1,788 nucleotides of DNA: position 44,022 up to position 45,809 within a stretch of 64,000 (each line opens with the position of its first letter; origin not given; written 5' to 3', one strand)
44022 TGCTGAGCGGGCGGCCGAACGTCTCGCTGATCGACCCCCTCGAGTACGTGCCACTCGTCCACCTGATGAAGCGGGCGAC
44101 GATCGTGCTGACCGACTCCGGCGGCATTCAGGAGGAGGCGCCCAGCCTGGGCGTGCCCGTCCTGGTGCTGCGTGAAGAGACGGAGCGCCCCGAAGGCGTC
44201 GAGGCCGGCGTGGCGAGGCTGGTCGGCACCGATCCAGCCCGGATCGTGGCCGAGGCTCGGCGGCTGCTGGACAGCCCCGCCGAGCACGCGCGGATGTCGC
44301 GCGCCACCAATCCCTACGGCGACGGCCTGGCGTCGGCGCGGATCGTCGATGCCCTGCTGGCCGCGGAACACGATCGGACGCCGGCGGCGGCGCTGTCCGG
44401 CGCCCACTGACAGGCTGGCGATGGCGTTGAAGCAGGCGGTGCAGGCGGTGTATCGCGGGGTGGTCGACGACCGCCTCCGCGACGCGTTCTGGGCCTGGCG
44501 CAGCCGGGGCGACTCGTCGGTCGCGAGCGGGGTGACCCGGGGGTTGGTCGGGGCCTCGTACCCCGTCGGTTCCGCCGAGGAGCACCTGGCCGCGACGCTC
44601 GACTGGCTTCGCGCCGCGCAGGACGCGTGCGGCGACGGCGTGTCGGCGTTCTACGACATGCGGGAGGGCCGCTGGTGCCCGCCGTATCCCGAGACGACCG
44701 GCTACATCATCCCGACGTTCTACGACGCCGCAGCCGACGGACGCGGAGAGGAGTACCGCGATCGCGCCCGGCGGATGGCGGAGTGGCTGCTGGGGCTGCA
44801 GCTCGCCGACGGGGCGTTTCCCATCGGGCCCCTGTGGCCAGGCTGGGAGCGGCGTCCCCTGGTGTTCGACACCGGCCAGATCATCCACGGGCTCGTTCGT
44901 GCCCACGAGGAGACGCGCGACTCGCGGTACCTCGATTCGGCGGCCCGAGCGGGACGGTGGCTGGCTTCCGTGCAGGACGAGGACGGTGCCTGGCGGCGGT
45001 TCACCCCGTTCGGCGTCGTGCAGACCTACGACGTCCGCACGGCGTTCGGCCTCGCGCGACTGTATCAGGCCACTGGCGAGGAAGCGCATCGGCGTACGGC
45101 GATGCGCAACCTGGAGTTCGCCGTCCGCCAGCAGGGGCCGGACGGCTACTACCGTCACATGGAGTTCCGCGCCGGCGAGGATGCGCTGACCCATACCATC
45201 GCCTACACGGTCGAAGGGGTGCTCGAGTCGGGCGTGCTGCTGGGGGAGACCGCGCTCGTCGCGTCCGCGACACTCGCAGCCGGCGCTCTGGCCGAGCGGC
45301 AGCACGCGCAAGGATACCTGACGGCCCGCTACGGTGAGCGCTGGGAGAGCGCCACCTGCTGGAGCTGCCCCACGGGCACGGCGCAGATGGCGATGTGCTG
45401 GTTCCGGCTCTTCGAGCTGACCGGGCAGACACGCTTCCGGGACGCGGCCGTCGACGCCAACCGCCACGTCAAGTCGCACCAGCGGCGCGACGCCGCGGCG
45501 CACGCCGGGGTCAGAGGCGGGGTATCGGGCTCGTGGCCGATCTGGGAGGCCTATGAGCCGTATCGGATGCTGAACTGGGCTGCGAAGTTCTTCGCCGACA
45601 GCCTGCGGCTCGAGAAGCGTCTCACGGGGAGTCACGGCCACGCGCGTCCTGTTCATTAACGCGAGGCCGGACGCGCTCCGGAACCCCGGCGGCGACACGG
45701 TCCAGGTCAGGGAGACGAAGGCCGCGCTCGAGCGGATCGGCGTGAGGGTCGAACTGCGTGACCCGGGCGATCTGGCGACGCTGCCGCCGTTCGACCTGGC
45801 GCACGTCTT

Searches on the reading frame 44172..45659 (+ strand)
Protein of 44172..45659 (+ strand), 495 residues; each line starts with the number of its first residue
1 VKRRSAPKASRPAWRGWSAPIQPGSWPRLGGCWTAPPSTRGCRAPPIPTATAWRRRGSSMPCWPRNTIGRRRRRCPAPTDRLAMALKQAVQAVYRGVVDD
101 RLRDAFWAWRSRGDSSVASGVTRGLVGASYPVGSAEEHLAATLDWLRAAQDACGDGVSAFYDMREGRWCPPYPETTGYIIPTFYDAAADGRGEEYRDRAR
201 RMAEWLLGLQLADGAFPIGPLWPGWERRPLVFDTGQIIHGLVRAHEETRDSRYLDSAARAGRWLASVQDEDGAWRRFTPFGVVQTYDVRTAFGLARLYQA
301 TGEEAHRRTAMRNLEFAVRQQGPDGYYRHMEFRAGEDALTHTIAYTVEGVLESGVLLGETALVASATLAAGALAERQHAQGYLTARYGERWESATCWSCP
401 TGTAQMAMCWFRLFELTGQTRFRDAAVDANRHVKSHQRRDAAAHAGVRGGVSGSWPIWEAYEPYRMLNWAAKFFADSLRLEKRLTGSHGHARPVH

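Call 7: search_protein_families(library=pfam, proteins=[window:44172-45659:+], max_evalue=0.0001)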
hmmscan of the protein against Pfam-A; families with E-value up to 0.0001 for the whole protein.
window:44172-45659:+ (495 aa): 3 families
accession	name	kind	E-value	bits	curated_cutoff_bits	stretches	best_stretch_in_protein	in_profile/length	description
PF09492.16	Pec_lyase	-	1.8e-08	34.5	22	0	238-280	45-87/292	Pectic acid lyase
PF07944.18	Beta-AFase-like_GH127_cat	-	2.3e-06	27.3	24.9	0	227-312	170-253/376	Beta-L-arabinofuranosidase, GH127 catalytic domain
PF13243.12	SQHop_cyclase_C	-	1.7e-05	24.5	26.1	0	230-336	186-293/319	Squalene-hopene cyclase C-terminal domain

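Call 24: search_protein_families(library=ncbifam, proteins=[window:44172-45659:+], max_evalue=0.00001)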
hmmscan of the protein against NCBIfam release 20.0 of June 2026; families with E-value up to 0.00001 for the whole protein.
window:44172-45659:+ (495 aa): 1 family
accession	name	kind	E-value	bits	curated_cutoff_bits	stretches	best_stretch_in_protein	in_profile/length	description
TIGR02474.1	pec_lyase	equivalog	4.5e-06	26.5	189.8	0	238-287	51-97/295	pectate lyase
